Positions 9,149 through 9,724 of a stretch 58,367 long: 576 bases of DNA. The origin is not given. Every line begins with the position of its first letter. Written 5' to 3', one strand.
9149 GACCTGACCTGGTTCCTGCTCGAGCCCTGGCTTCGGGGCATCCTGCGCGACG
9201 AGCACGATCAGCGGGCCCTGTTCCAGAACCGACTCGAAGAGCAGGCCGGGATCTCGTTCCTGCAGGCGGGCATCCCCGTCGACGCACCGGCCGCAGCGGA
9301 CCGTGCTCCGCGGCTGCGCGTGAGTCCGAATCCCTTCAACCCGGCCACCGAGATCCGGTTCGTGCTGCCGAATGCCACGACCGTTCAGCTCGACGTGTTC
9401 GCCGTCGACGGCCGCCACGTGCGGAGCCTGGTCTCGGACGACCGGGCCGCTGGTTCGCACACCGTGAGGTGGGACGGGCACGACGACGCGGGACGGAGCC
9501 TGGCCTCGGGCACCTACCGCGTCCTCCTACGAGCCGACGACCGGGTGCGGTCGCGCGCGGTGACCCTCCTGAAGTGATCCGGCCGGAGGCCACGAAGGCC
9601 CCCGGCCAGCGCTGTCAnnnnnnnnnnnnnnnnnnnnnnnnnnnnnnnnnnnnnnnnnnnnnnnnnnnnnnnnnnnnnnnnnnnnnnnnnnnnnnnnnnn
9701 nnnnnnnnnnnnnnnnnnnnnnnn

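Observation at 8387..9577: PETase/cutinase-like polyesterase fold fused to a FlgD-Ig / T9SS-type C-terminal sorting domain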

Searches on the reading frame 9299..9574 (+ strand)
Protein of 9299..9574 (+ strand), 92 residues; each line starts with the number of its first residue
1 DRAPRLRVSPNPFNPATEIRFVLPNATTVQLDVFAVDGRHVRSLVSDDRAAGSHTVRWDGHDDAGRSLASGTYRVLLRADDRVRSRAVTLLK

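Call 41: predict_structure(alignment_id=A2)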
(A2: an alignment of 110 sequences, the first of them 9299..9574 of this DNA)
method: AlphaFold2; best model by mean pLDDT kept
length: 92 residues; sequences in the alignment: 110
mean_pLDDT: 97.1   pTM: 0.87
mean pLDDT of the five models: 97.1, 96.6, 96.2, 95.2, 92.7
residues with pLDDT >= 90: 88; 70-90: 3; 50-70: 1; < 50: 0
segments of 3 or more residues with pLDDT < 50: none
pLDDT, mean of each block of 10 residues (from residue 1): 92 97 98 98 98 98 98 98 98 93
secondary structure, 60 per line:
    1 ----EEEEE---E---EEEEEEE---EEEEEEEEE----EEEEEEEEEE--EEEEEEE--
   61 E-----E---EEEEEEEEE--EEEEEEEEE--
elements in order: E5-9 E17-23 E27-35 E40-49 E52-58 E71-79 E82-90

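Call 43: fold_search(model_id=the predicted structure, library=pdb)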
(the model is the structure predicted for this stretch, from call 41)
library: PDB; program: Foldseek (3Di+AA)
matches with E <= 10: 1688; with E <= 0.001: 8
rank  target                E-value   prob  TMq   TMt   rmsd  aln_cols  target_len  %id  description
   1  8jmw_A                8.8e-05  1.00  0.66  0.14   5.0        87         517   18  Fibril form of serine peptidase Vpr (released 2023-12-06)
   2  1xf1_A                1.9e-04  1.00  0.64  0.08   3.1        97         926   21  Structure of C5a peptidase- a key virulence factor from Streptococcus (released 2005-11-22)
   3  7bj3                  2.0e-04  1.00  0.66  0.08   2.7        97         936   21  ScpA from Streptococcus pyogenes, S512A active site mutant (released 2021-05-12)
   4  7yzx_A                2.7e-04  1.00  0.65  0.08   2.7        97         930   21  ScpA from Streptococcus pyogenes, D783A mutant. (released 2022-08-31)
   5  3eif                  3.6e-04  1.00  0.66  0.08   2.7        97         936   21  1.9 angstrom crystal structure of the active form of the C5a peptidase from Streptococcus pyogenes (ScpA) (released 2009-02-24)
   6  8bty_A                5.2e-04  1.00  0.66  0.08   2.7        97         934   22  Structure of the active form of ScpB, the C5a-peptidase from Streptococcus agalactiae. (released 2023-11-15)
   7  5m11                  7.2e-04  1.00  0.64  0.09   3.2        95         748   16  Structural and functional probing of PorZ, an essential bacterial surface component of the type-IX secretion system of h (released 2016-11-09)
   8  7eha_B                9.3e-04  1.00  0.60  0.37   5.0        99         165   21  Crystal structure of the flagellar hook cap from Salmonella enterica serovar Typhimurium (released 2021-11-24)
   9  2xwx_A                1.0e-03  1.00  0.62  0.18   4.9       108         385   13  Vibrio cholerae colonization factor GbpA crystal structure (released 2011-11-16)
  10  7eh9_B                1.1e-03  1.00  0.63  0.45   2.8        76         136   26  Crystal structure of the flagellar hook cap fragment from Salmonella enterica serovar Typhimurium (released 2021-11-24)
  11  7eha_C                1.2e-03  1.00  0.59  0.37   6.9        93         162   22  Crystal structure of the flagellar hook cap from Salmonella enterica serovar Typhimurium (released 2021-11-24)
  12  3osv_C                1.4e-03  1.00  0.67  0.49   8.5        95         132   20  The crytsal structure of FLGD from P. Aeruginosa (released 2011-05-04)
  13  7bhq_B                1.6e-03  1.00  0.62  0.31   3.4        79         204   25  In situ assembled Salmonella FlgD hook cap complex (released 2021-05-05)
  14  6za2_A                1.7e-03  1.00  0.73  0.08   3.1       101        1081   15  Crystal structure of dimeric latent PorU from Porphyromonas gingivalis (released 2021-09-29)
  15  1epf_A                1.7e-03  1.00  0.45  0.26   5.6        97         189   13  CRYSTAL STRUCTURE OF THE TWO N-TERMINAL IMMUNOGLOBULIN DOMAINS OF THE NEURAL CELL ADHESION MOLECULE (NCAM) (released 2000-10-09)
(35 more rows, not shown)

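Call 50: find_homologous_proteins(query=window:9299-9574:+, max_evalue=0.001)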
Query window:9299-9574:+ (92 aa): 26 proteins with E <= 0.001 among 39 candidates.
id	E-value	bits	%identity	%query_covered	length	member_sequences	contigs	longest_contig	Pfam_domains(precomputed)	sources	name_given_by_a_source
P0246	1.3e-36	142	81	92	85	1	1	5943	PF13860.13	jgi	jgi:flagellar hook assembly protein FlgD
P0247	1.5e-19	87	52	90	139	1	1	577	PF13860.13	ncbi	-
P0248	1.1e-16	78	46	90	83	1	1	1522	PF18962.8,PF13860.13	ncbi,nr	ncbi:MAG: FlgD immunoglobulin-like domain containing protein, partial [bacterium]|nr:FlgD immunoglob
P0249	1.7e-16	78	45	83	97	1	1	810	PF18962.8,PF13860.13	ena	-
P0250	4.7e-16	76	54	90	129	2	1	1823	PF18962.8,PF13860.13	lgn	-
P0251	1.1e-15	75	48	100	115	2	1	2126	PF18962.8,PF13860.13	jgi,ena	-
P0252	2.8e-15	74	47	90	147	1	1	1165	PF13585.13,PF18962.8,PF13860.13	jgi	jgi:hypothetical protein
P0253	1.1e-14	72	45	91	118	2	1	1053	PF18962.8,PF13860.13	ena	-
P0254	2.9e-14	70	47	90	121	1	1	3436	PF18962.8,PF13860.13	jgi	jgi:predicted TIM-barrel enzyme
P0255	4.4e-14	70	48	90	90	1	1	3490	PF13860.13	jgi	jgi:flagellar hook assembly protein FlgD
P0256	3.7e-13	67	46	91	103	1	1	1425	PF18962.8,PF13860.13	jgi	jgi:flagellar hook assembly protein FlgD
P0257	4.5e-13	67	46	95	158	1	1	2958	PF18962.8,PF13860.13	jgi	jgi:hypothetical protein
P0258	6.5e-13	66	46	89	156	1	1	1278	PF13585.13,PF18962.8,PF13860.13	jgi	jgi:hypothetical protein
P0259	2.6e-12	64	48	90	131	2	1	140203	PF13860.13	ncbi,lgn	-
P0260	5.6e-12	63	53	72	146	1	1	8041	PF13860.13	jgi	jgi:FlgD Ig-like domain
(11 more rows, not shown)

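Call 62: search_protein_representatives(alignment_id=A3)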
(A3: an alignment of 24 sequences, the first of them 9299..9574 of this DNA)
Query: 24 sequences, 128 profile positions. Proteins with E-value up to 0.001 (for the whole library): 479414; up to 1e-10: 329382; up to 1e-30: 21892. The best 150 are listed.
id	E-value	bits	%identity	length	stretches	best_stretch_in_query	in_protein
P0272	2.4e-223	745.0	-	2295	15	40-118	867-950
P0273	1.2e-207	694.2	-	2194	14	45-119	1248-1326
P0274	2.2e-175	589.9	-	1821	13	29-123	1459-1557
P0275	3.4e-163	550.6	-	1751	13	13-117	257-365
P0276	1.0e-152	516.7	-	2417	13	45-118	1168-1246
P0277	1.9e-140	477.0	-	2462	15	36-121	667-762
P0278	3.4e-140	476.2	-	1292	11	40-118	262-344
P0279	2.3e-135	460.5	-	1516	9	38-120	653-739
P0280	5.1e-128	436.8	-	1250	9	40-118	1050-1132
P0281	3.4e-122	418.0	-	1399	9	44-119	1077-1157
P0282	2.5e-119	408.7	-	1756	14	52-119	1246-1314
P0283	2.0e-116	399.4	-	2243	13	40-120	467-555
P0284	4.1e-106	366.0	-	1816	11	52-119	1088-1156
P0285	2.4e-104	360.3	-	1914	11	36-120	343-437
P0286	1.2e-100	348.3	-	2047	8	44-119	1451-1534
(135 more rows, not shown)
